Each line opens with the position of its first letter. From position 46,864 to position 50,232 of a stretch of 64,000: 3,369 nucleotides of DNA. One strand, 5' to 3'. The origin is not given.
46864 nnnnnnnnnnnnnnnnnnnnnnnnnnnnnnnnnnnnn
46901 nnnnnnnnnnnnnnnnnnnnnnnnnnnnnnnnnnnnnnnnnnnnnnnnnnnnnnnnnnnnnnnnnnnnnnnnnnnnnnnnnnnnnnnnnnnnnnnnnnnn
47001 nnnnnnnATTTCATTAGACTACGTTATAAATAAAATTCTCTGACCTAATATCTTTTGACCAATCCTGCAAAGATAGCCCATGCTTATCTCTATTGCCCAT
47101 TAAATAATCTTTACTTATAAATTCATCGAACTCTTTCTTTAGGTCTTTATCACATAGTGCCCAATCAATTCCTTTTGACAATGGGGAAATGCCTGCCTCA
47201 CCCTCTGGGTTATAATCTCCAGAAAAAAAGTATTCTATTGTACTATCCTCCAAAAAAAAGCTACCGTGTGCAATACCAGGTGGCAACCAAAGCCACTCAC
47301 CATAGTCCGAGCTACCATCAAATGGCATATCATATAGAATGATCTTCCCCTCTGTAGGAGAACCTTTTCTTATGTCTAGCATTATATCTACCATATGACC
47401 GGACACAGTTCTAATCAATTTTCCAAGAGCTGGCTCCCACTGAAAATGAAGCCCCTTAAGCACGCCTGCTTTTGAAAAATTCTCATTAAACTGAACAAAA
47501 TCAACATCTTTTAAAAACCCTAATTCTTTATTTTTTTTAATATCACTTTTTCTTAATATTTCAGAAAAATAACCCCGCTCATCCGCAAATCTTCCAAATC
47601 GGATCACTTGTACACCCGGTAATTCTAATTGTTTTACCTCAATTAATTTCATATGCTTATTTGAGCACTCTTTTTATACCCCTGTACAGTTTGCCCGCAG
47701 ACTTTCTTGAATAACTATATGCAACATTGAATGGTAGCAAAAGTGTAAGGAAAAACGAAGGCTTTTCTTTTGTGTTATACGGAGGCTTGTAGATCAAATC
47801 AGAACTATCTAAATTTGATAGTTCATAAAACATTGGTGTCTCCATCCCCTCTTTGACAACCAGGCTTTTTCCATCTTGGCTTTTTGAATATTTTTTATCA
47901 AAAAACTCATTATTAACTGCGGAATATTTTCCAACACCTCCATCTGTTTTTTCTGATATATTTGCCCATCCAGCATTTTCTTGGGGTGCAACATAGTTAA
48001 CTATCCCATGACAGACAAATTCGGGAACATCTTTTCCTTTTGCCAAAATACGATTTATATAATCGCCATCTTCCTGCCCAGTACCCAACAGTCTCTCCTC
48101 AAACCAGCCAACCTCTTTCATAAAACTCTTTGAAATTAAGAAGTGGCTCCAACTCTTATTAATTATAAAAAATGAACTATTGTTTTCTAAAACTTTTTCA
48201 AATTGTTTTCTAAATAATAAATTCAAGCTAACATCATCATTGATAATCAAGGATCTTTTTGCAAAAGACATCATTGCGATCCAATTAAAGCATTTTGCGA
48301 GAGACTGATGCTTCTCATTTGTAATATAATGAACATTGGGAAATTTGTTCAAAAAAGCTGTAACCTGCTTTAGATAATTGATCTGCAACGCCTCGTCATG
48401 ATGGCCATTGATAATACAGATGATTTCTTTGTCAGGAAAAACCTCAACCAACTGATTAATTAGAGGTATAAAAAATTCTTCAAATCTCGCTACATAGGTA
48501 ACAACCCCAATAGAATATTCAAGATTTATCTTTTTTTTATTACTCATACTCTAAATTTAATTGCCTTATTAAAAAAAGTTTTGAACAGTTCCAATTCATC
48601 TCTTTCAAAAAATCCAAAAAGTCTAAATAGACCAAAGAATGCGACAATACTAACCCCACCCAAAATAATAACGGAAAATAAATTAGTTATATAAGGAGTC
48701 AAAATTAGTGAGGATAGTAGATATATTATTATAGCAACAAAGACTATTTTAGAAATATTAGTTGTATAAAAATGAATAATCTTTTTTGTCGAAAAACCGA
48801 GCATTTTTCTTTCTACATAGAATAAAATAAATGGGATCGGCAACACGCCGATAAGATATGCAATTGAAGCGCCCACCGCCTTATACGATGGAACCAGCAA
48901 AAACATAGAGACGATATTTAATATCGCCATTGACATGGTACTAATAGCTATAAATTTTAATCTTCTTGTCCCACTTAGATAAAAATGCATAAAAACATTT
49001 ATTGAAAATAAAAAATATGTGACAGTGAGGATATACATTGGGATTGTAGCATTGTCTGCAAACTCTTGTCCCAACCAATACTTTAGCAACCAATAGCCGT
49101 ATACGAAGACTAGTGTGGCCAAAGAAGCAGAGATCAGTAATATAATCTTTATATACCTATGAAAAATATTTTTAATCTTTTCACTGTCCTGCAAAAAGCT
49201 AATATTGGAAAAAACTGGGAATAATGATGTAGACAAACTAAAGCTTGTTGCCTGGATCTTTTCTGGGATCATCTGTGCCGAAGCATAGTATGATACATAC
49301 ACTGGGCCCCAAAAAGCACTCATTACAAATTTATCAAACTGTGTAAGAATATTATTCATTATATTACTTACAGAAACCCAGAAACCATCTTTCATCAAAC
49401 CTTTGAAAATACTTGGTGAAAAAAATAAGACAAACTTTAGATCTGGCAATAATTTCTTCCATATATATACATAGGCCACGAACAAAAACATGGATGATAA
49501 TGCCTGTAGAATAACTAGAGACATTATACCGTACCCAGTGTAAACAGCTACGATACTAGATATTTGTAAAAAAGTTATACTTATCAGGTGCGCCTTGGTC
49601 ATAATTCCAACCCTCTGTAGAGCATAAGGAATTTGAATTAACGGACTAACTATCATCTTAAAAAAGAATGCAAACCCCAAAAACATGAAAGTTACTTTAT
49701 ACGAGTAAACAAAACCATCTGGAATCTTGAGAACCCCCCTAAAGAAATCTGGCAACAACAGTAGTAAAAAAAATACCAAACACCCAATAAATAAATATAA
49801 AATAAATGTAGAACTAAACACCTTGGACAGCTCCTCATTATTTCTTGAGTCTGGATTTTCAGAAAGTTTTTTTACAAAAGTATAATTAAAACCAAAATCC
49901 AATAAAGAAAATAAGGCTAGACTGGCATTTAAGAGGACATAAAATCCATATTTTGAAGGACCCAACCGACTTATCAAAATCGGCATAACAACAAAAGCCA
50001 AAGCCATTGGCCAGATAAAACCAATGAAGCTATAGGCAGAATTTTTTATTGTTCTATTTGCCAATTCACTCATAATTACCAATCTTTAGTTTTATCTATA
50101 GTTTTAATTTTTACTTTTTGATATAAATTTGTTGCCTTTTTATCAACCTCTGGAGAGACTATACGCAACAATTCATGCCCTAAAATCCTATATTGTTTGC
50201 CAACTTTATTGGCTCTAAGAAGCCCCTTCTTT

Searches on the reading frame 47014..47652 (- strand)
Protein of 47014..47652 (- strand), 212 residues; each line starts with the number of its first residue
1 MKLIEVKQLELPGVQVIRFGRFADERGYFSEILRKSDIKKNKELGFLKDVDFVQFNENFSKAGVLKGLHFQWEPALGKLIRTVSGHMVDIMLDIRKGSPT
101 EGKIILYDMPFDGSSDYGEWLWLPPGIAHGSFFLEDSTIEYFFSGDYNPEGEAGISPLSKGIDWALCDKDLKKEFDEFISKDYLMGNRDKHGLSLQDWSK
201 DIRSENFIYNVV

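Call 7: search_protein_families(library=pfam, proteins=[window:47014-47652:-], max_evalue=0.01)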
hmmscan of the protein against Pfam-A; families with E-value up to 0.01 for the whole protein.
window:47014-47652:- (212 aa): 1 family
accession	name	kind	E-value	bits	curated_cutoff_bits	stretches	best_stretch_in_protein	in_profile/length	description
PF00908.23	dTDP_sugar_isom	-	2e-33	115.9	27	1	9-172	2-162/168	dTDP-4-dehydrorhamnose 3,5-epimerase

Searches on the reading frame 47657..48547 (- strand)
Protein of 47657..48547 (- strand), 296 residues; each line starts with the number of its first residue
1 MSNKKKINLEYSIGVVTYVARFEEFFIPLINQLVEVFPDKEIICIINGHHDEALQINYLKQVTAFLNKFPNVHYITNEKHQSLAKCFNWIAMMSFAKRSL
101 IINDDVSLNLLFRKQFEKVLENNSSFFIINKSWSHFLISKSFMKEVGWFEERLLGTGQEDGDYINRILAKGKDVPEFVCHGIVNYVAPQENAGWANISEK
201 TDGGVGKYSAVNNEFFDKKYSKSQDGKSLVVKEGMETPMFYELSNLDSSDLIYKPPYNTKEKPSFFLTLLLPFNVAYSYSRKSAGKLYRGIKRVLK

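Call 7: search_protein_families(library=pfam, proteins=[window:47657-48547:-], max_evalue=0.01)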
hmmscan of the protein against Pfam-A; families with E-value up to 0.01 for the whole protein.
window:47657-48547:- (296 aa): 2 families
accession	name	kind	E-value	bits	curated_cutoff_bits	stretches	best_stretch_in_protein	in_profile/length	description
PF10111.15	Glyco_tranf_2_2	-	3.5e-06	27.1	27.3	1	119-174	152-206/276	Glycosyltransferase like family 2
PF00535.33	Glycos_transf_2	-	0.0026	18.2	23.3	1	12-121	1-105/168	Glycosyl transferase family 2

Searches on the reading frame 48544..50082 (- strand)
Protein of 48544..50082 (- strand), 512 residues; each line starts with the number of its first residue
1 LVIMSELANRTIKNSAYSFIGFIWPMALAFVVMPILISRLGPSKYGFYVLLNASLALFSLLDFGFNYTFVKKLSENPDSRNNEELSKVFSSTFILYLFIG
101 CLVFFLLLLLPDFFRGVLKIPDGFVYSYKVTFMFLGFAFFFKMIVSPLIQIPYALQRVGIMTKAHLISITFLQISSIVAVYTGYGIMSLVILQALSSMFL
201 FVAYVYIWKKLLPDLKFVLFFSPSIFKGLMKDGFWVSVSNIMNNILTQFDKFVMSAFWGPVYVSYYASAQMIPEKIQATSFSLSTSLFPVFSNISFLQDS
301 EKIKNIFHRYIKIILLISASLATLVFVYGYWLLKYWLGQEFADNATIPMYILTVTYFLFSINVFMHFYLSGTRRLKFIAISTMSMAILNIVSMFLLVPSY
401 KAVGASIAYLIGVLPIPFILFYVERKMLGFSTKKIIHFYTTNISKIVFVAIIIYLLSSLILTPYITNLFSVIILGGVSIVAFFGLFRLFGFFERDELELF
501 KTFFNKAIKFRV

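Call 7: search_protein_families(library=pfam, proteins=[window:48544-50082:-], max_evalue=0.01)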
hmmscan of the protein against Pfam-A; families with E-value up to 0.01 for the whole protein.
window:48544-50082:- (512 aa): 3 families
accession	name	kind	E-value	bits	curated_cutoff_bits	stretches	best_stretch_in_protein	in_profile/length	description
PF13440.11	Polysacc_synt_3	-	6.1e-21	75.4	23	1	40-343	6-290/293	Polysaccharide biosynthesis protein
PF01943.22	Polysacc_synt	-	1.3e-20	74.4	28.2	1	13-294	3-273/274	Polysaccharide biosynthesis protein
PF01554.23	MatE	-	1.6e-05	25.1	24.9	1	237-392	3-158/161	MatE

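Call 35: search_protein_families(library=pfam, alignment_id=A2, max_evalue=0.00001)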
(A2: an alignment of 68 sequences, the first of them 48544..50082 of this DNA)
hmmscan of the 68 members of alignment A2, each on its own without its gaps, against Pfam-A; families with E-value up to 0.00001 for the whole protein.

A. member 1, window:48544-50082:- (512 aa): 2 families
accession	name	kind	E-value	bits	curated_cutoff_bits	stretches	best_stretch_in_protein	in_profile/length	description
PF13440.11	Polysacc_synt_3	-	6.1e-21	75.4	23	1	40-343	6-290/293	Polysaccharide biosynthesis protein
PF01943.22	Polysacc_synt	-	1.3e-20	74.4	28.2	1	13-294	3-273/274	Polysaccharide biosynthesis protein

B. families by the number of members that match (of 68 scanned): 31 families (the first 25 are shown)
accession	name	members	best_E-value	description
PF01943.22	Polysacc_synt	30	1.4e-30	Polysaccharide biosynthesis protein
PF13440.11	Polysacc_synt_3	28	4.3e-24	Polysaccharide biosynthesis protein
PF16363.11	GDP_Man_Dehyd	13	3.5e-156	GDP-mannose 4,6 dehydratase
PF01370.27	Epimerase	13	1.1e-77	NAD dependent epimerase/dehydratase family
PF01061.29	ABC2_membrane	11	1.8e-22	ABC-2 type transporter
PF04321.23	RmlD_sub_bind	10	1.3e-17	RmlD substrate binding domain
PF01554.23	MatE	7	1.3e-10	MatE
PF02719.21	Polysacc_synt_2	5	4.5e-60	Polysaccharide biosynthesis protein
PF01073.25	3Beta_HSD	5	1.9e-16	3-beta hydroxysteroid dehydrogenase/isomerase family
PF07993.18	NAD_binding_4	5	3.4e-11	Male sterility protein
PF03023.19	MurJ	5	7.7e-09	Lipid II flippase MurJ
PF01467.32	CTP_transf_like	2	1.3e-14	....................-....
PF05368.20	NmrA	2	3.1e-07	NmrA-like family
PF00005.33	ABC_tran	1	1.7e-32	ABC transporter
PF08240.17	ADH_N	1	1.2e-23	Alcohol dehydrogenase GroES-like domain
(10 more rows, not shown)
